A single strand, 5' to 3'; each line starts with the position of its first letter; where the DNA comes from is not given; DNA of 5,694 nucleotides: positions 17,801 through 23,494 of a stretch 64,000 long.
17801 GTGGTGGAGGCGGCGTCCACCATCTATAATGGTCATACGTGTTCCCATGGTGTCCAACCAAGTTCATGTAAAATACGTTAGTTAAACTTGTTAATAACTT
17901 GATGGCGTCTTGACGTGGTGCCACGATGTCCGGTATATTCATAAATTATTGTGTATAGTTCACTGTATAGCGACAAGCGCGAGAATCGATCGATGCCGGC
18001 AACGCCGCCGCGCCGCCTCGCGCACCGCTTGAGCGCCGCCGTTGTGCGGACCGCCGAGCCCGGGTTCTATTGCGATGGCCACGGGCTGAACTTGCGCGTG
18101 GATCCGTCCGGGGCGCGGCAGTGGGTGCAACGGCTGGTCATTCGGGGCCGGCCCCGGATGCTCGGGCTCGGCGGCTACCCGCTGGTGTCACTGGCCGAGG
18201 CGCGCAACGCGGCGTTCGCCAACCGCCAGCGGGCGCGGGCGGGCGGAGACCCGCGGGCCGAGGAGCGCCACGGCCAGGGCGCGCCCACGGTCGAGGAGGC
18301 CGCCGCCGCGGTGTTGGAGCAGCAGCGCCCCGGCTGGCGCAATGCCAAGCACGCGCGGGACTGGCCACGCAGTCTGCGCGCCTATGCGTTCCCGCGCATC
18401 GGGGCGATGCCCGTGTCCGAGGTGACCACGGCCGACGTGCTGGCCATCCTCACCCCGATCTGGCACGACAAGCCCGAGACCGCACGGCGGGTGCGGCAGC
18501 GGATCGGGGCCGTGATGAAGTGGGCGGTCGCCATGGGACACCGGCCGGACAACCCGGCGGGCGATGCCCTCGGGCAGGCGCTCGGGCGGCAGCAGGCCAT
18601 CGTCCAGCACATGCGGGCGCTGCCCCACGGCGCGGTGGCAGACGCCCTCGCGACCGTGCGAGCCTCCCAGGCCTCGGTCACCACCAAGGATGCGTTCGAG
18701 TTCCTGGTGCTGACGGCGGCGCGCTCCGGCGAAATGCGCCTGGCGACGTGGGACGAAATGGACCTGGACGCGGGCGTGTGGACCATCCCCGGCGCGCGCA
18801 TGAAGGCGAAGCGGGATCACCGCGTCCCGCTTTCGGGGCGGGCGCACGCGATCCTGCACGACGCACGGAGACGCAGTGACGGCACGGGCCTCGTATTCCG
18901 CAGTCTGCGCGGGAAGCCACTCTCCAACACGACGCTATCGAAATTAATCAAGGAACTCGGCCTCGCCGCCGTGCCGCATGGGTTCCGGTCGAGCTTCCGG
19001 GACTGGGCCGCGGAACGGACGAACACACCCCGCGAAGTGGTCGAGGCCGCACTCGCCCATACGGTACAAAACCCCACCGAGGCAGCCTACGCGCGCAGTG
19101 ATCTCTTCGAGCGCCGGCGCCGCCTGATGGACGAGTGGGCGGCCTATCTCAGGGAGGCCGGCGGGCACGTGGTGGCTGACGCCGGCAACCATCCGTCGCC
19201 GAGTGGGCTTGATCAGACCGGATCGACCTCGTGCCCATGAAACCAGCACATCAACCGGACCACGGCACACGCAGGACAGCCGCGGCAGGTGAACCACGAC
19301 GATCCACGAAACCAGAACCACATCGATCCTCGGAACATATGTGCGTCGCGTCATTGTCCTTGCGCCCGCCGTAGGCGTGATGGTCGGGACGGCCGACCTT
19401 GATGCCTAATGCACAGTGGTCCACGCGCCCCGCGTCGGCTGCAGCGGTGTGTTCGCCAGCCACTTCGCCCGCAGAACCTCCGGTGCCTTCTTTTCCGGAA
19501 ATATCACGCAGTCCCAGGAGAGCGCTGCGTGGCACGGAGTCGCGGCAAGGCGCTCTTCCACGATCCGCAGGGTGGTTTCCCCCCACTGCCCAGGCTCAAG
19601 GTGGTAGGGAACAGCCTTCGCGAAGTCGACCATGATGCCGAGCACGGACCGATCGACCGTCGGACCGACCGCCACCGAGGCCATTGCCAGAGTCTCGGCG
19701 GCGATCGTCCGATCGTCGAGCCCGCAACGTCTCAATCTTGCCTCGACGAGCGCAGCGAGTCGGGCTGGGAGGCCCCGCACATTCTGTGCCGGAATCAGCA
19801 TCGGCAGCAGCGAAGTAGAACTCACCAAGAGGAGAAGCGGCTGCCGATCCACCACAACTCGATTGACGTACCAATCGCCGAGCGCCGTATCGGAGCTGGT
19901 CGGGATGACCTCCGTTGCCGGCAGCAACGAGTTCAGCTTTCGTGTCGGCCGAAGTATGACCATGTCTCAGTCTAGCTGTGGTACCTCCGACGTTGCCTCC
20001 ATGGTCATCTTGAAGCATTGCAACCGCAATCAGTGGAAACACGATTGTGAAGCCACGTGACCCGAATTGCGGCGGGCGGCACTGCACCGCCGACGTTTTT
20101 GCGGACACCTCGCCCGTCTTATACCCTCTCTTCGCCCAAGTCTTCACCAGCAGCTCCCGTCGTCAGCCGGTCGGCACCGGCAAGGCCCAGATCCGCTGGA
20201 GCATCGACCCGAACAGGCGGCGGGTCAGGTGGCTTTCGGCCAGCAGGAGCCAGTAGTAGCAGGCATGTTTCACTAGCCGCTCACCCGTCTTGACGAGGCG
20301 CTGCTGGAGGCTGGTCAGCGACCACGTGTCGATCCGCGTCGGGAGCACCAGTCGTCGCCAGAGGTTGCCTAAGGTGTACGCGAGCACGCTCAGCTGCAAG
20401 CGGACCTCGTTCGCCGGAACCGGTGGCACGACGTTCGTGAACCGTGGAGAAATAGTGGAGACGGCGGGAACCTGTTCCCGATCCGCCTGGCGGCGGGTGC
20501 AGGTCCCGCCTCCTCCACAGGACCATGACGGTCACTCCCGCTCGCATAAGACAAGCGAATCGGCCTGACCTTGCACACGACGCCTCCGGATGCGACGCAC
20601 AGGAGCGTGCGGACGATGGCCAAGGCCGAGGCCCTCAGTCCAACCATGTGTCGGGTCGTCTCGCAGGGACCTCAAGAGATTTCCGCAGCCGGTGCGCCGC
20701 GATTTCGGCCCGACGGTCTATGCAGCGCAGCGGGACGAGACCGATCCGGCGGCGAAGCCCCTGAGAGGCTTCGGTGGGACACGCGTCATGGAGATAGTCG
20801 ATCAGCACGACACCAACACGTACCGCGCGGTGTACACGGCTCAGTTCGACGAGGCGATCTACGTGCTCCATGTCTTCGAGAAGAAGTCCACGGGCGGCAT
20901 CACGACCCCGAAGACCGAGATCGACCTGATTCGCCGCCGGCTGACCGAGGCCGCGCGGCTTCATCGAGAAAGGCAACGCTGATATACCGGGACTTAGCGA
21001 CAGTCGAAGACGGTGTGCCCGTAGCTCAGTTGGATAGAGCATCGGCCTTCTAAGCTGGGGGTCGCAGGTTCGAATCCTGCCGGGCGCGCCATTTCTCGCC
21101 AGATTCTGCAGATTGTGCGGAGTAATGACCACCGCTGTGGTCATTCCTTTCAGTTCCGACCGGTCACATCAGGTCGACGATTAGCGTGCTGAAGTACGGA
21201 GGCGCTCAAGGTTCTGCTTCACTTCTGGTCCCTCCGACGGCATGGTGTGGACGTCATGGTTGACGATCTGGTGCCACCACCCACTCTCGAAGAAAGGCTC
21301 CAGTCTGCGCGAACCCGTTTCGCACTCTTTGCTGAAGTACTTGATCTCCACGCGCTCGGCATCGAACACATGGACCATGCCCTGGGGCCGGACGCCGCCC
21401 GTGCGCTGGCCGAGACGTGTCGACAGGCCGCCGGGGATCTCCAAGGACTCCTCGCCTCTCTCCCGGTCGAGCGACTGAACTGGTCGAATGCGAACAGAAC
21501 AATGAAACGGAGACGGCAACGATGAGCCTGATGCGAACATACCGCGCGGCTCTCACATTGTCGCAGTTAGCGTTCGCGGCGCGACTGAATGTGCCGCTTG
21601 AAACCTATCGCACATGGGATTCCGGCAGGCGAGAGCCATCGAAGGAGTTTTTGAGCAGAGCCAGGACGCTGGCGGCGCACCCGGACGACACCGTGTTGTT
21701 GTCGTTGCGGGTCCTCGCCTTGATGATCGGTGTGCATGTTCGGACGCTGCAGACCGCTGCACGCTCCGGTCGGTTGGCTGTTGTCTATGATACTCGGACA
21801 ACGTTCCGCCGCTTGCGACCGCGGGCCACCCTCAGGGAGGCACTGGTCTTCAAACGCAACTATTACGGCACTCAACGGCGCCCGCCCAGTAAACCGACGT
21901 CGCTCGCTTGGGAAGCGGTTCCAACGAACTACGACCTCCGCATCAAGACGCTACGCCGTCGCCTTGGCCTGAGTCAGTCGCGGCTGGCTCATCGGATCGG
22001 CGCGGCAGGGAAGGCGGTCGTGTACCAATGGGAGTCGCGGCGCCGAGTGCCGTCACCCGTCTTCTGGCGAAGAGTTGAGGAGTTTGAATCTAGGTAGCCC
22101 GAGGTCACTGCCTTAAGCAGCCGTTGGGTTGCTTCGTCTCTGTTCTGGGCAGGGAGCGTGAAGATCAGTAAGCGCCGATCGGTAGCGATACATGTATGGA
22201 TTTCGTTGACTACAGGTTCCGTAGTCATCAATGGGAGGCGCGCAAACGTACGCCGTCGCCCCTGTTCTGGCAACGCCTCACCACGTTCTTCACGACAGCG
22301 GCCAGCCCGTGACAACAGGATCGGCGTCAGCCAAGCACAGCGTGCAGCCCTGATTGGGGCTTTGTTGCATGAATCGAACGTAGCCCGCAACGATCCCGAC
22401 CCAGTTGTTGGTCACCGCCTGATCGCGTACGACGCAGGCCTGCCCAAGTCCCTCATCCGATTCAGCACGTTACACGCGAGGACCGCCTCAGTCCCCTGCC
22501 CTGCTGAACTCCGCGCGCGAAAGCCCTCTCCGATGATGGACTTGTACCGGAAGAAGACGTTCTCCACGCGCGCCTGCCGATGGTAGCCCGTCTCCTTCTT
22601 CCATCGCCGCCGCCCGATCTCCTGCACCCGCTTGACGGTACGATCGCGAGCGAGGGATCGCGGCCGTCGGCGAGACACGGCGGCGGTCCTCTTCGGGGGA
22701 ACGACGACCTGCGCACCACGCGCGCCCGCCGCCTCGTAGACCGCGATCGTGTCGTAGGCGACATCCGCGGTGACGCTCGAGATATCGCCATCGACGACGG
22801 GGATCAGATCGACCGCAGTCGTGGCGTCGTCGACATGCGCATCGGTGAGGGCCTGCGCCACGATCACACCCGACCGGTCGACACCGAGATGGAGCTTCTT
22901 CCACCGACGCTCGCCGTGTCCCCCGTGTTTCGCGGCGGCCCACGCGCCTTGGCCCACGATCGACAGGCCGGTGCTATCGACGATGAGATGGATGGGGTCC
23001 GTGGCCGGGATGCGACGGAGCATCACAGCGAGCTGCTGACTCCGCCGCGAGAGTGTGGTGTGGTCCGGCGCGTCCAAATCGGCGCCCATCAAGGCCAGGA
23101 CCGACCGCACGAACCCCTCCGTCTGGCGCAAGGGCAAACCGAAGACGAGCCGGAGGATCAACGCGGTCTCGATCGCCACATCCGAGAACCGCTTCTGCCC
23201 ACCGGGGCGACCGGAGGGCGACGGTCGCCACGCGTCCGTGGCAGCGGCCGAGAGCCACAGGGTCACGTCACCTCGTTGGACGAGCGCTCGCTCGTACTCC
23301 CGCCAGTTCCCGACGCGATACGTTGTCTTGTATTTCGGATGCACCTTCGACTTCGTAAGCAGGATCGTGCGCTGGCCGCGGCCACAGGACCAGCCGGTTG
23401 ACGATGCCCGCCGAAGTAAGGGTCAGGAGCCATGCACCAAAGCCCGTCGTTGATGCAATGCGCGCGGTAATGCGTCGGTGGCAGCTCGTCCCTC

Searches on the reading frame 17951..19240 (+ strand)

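Call 75: search_protein_families(library=pfam, proteins=[window:17951-19240:+], max_evalue=0.00001)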
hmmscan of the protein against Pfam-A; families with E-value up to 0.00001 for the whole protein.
window:17951-19240:+ (429 aa): 3 families
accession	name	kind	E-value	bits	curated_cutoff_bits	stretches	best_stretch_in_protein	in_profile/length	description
PF22022.2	Phage_int_M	-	1.2e-30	106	27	1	115-206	2-93/96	Phage integrase central domain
PF00589.27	Phage_integrase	-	1.2e-17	64.7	27.1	1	229-384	8-169/172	Phage integrase family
PF13356.12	Arm-DNA-bind_3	-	3.1e-16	59.7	27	1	27-106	1-81/83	Arm DNA-binding domain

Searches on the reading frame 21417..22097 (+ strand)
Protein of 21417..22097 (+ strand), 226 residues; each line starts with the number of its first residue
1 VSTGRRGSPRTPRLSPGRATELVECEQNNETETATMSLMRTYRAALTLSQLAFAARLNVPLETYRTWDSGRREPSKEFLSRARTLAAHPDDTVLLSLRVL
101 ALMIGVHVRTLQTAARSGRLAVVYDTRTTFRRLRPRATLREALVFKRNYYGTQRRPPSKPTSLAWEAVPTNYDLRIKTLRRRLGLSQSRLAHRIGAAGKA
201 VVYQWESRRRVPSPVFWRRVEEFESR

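Call 75: search_protein_families(library=pfam, proteins=[window:21417-22097:+], max_evalue=0.00001)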
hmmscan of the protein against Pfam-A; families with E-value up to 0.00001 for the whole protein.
window:21417-22097:+ (226 aa): 2 families
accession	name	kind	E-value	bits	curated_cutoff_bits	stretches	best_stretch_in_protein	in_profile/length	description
PF01381.28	HTH_3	-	4.5e-13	49.5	23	0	176-219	1-43/55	Helix-turn-helix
PF13560.12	HTH_31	-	8.7e-07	29.6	27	0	175-220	5-50/64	Helix-turn-helix domain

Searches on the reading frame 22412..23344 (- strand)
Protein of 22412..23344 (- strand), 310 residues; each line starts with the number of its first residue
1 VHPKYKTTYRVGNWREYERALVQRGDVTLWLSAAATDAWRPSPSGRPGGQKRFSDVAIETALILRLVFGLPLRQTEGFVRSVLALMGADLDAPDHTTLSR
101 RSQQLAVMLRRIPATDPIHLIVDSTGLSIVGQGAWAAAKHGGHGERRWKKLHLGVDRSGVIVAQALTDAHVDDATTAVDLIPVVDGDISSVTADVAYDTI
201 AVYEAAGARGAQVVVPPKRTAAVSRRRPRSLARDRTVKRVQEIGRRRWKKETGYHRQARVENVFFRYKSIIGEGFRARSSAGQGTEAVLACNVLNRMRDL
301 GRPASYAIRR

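Call 75: search_protein_families(library=pfam, proteins=[window:22412-23344:-], max_evalue=0.00001)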
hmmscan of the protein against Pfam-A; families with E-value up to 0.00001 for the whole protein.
window:22412-23344:- (310 aa): 2 families
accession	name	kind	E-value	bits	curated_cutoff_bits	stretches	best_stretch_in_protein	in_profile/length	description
PF13737.12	DDE_Tnp_1_5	-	3.5e-33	114.8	28.1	1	22-131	1-111/112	Transposase DDE domain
PF01609.27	DDE_Tnp_1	-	4.9e-22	79.1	23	1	116-295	3-199/200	Transposase DDE domain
